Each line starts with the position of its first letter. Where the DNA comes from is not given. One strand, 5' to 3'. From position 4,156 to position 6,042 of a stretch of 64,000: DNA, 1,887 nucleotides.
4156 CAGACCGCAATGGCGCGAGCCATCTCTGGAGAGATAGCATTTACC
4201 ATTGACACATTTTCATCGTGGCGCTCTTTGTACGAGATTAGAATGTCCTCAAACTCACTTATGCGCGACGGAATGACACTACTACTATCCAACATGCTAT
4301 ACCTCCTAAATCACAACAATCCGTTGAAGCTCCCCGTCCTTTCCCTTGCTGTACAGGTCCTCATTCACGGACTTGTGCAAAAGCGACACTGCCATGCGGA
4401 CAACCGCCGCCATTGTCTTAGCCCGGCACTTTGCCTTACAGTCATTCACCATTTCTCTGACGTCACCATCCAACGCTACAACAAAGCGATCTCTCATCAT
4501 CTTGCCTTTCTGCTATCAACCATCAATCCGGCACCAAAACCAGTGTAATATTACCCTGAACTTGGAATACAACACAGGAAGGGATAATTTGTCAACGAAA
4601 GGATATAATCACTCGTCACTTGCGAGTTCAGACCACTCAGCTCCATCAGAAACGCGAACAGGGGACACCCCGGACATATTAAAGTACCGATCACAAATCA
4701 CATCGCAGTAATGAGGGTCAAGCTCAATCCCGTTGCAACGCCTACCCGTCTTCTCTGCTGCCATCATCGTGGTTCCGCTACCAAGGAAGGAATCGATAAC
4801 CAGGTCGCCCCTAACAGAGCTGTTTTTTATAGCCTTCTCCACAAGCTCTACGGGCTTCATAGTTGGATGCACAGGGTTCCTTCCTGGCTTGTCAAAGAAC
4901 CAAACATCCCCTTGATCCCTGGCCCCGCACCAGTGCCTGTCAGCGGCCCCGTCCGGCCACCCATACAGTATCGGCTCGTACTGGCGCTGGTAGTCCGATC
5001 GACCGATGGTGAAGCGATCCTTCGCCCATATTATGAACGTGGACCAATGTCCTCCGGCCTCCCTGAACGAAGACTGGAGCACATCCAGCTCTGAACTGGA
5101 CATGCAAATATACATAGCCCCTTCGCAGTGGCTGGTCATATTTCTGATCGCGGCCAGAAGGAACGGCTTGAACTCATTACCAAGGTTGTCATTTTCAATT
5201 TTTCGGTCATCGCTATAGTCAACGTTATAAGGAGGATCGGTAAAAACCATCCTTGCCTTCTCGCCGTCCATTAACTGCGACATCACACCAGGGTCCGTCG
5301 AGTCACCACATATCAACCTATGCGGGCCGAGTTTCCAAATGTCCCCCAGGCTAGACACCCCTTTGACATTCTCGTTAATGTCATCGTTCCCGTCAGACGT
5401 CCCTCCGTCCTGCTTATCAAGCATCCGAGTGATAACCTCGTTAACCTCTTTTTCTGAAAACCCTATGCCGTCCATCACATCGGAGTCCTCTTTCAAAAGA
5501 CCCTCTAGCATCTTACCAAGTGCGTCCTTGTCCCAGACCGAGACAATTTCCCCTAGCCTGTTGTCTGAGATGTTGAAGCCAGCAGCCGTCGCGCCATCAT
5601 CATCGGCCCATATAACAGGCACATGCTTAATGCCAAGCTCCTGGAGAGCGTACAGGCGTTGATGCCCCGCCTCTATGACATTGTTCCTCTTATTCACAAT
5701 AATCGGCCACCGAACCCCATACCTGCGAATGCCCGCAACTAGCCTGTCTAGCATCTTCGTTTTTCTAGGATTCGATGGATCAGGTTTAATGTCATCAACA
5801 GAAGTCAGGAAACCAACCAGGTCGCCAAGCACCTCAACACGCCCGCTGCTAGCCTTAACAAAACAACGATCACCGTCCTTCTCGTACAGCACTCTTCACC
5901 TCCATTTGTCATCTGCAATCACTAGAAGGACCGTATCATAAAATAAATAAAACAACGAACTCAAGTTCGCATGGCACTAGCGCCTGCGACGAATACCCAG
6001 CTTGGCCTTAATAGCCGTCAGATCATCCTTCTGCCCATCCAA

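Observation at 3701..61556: Twelve copies of a 16-bp palindrome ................, almost all intercistronic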

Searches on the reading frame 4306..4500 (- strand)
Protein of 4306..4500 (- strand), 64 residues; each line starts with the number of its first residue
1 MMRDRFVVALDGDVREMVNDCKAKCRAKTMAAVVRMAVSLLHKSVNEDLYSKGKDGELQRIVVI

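Call 17: search_protein_families(library=pfam, max_evalue=0.01, proteins=[window:4306-4500:-])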
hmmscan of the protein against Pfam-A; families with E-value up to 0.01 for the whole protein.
window:4306-4500:- (64 aa): 0 families

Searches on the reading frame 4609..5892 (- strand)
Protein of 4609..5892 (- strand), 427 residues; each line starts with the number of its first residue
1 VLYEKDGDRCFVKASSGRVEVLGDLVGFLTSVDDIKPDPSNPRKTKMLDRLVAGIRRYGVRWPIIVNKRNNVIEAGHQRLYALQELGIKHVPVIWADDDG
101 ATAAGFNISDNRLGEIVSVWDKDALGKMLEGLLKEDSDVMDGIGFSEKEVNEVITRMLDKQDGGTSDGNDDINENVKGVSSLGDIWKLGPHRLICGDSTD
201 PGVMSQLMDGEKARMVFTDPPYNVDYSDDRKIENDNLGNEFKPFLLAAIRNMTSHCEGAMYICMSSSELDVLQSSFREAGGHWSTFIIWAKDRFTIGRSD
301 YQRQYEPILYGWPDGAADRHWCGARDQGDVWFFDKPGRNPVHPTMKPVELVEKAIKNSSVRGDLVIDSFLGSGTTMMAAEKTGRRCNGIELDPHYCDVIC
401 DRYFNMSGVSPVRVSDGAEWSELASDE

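Call 7: search_protein_families(library=pfam, proteins=[window:4609-5892:-])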
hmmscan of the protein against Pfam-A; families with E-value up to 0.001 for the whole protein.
window:4609-5892:- (427 aa): 2 families
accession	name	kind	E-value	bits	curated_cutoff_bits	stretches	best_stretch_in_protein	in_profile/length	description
PF01555.25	N6_N4_Mtase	-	4.2e-26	92.7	26.7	1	214-399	2-219/221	DNA methylase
PF02195.25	ParB_N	-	3.8e-06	27.3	26.3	1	31-101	7-83/95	ParB N-terminal domain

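Call 8: search_protein_families(library=phrogs, proteins=[window:4609-5892:-])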
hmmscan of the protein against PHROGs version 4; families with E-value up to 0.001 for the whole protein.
window:4609-5892:- (427 aa): 25 families
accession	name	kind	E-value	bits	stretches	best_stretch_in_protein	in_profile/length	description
phrog_498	-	other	4.6e-126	422.9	1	31-425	39-442/633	DNA methyltransferase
phrog_67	-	other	7.5e-40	138.7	1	185-406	118-346/743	DNA methyltransferase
phrog_620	-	DNA, RNA and nucleotide metabolism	5.7e-30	106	1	31-175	13-155/217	ParB-like partition protein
phrog_8071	-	DNA, RNA and nucleotide metabolism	2.5e-27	97.1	1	32-228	12-209/389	ParB-like partition protein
phrog_23085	-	unknown function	3e-27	96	1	305-409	4-111/138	-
phrog_3008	-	other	6e-22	79.1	1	329-421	133-229/244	DNA methyltransferase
phrog_723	-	DNA, RNA and nucleotide metabolism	7.6e-17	62.8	1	32-172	18-160/223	ParB-like partition protein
phrog_15396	-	DNA, RNA and nucleotide metabolism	3.5e-15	57.5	1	32-170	9-146/258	ParB-like partition nuclease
phrog_18293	-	other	1.1e-14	55.5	1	330-402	34-106/119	methyltransferase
phrog_940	-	DNA, RNA and nucleotide metabolism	3.6e-14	53.8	1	31-146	10-123/388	nuclease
phrog_930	-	DNA, RNA and nucleotide metabolism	2.1e-13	51.7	1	30-162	10-141/223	ParB-like partition protein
phrog_4715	-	DNA, RNA and nucleotide metabolism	3.9e-13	49.7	1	31-134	151-260/630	ParB-like partition protein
phrog_6952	-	other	2.1e-12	48.2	1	329-393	100-165/181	DNA methyltransferase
phrog_23148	-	unknown function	3.1e-11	44.6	1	337-405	80-148/165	-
phrog_9353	-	unknown function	1.8e-10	42.1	1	34-177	18-163/245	-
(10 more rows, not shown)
